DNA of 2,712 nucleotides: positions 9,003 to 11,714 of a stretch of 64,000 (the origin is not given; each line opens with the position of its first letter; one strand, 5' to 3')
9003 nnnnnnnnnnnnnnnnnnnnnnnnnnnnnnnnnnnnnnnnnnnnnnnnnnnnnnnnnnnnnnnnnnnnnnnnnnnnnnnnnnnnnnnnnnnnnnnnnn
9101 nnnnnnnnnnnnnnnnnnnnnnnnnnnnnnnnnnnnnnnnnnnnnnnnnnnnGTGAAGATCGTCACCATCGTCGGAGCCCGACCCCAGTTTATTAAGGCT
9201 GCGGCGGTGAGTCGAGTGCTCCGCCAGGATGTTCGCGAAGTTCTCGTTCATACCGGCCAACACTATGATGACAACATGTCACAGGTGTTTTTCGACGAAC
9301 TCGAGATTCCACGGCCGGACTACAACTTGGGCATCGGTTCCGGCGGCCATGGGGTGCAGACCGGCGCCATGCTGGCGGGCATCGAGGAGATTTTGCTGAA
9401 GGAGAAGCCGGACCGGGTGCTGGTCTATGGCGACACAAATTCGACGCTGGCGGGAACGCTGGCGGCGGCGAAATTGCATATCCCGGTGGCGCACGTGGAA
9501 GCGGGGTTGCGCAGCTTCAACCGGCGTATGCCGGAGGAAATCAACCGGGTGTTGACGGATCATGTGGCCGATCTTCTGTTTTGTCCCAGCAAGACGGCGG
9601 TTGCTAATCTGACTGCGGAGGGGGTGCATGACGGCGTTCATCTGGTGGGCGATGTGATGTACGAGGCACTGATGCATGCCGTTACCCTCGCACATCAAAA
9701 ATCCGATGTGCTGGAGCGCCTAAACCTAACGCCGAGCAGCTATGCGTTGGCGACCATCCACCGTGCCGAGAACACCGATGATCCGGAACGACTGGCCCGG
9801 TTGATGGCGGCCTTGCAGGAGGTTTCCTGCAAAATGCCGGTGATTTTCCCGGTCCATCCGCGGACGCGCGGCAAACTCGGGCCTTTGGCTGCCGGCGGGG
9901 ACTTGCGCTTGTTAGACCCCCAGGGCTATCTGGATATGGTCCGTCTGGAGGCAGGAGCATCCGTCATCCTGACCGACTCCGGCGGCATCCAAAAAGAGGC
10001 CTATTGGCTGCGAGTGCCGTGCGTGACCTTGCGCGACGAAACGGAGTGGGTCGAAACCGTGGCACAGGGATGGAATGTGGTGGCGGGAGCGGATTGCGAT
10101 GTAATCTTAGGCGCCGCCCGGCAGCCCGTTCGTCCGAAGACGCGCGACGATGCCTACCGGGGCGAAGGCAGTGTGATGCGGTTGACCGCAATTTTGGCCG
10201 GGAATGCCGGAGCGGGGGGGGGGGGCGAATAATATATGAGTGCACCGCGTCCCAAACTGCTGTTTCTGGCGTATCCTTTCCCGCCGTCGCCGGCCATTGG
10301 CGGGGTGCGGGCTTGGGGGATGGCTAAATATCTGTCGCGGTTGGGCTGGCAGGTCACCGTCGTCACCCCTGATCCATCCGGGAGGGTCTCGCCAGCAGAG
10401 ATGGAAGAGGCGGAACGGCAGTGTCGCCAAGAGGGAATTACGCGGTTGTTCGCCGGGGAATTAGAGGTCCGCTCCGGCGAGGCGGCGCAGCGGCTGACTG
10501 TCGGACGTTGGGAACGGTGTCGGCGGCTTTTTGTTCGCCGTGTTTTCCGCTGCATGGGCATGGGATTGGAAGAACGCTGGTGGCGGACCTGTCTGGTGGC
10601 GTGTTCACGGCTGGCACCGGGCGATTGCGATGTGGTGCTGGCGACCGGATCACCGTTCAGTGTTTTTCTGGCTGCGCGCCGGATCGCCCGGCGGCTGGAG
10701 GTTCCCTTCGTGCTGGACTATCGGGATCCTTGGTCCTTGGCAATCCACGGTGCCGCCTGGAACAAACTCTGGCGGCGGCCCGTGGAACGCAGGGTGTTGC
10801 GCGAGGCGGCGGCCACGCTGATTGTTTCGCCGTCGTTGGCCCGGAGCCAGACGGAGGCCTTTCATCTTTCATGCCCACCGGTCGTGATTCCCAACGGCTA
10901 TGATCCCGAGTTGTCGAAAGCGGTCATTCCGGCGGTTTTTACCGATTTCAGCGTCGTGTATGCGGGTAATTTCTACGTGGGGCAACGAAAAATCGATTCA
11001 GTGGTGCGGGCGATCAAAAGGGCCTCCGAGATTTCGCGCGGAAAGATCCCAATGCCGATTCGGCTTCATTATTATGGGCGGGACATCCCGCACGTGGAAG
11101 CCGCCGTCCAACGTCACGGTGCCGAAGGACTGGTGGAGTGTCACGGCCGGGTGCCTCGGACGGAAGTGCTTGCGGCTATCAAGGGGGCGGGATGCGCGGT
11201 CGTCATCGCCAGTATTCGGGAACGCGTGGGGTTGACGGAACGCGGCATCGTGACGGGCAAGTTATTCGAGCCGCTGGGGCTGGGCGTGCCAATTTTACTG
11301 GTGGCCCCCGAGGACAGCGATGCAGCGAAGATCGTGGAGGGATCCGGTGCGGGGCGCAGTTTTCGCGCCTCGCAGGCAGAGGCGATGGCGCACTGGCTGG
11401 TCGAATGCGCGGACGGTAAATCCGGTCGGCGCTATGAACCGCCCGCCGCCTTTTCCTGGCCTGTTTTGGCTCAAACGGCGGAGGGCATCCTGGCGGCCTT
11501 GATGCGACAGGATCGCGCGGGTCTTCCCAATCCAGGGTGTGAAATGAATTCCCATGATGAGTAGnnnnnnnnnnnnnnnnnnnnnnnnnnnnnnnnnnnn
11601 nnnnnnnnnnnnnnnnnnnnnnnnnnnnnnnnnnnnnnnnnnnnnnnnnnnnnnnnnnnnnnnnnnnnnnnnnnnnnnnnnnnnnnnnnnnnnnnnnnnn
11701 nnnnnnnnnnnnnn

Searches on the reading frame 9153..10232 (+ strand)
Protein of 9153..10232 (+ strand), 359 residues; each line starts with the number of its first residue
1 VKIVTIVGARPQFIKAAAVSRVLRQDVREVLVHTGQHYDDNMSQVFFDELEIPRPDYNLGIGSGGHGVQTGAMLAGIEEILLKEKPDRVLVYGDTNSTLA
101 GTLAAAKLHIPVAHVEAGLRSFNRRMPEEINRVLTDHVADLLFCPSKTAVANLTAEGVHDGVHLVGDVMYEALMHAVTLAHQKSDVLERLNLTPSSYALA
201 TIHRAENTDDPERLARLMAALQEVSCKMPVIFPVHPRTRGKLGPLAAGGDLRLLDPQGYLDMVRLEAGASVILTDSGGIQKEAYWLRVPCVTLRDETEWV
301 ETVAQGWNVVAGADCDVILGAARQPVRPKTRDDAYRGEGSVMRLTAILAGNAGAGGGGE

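Call 4: search_protein_families(library=pfam, proteins=[window:9153-10232:+])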
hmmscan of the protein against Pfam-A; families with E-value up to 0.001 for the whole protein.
window:9153-10232:+ (359 aa): 1 family
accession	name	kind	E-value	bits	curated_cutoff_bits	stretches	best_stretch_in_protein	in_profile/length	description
PF02350.25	Epimerase_2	-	1.3e-104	350.3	30.6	1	25-328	7-319/347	UDP-N-acetylglucosamine 2-epimerase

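Call 62: search_protein_families(library=ncbifam, proteins=[window:9153-10232:+], max_evalue=0.001)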
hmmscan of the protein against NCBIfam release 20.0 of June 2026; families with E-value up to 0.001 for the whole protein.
window:9153-10232:+ (359 aa): 2 families
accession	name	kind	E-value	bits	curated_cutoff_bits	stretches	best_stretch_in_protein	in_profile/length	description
TIGR00236.1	wecB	equivalog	1.2e-93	314.2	210.15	1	1-324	1-331/366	non-hydrolyzing UDP-N-acetylglucosamine 2-epimerase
TIGR03568.1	NeuC_NnaA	equivalog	1.2e-13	50.8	235.9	1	2-231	2-239/365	UDP-N-acetylglucosamine 2-epimerase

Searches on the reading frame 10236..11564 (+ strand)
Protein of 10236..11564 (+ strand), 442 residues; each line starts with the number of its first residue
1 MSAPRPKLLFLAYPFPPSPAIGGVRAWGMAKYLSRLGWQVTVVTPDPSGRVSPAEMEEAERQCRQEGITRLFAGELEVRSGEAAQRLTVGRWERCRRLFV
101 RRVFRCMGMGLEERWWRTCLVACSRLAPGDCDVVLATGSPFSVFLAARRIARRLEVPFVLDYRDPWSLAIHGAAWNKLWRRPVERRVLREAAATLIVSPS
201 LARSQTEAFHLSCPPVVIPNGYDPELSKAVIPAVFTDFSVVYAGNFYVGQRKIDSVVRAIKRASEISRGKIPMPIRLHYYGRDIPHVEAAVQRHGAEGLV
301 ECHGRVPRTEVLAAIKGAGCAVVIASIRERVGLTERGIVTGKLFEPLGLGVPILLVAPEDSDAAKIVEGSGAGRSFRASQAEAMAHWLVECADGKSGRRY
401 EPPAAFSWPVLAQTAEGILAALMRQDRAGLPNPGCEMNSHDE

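Call 4: search_protein_families(library=pfam, proteins=[window:10236-11564:+])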
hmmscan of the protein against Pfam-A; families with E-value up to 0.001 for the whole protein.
window:10236-11564:+ (442 aa): 3 families
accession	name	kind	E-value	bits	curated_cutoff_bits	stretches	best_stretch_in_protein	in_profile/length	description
PF13439.12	Glyco_transf_4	-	2.8e-15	57.2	28.5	1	24-225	6-169/170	Glycosyltransferase Family 4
PF13579.12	Glyco_trans_4_4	-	4.6e-13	50.3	29.7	1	23-221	4-158/158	Glycosyl transferase 4-like domain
PF13692.12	Glyco_trans_1_4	-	0.00029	21.6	27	1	239-389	3-137/142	Glycosyl transferases group 1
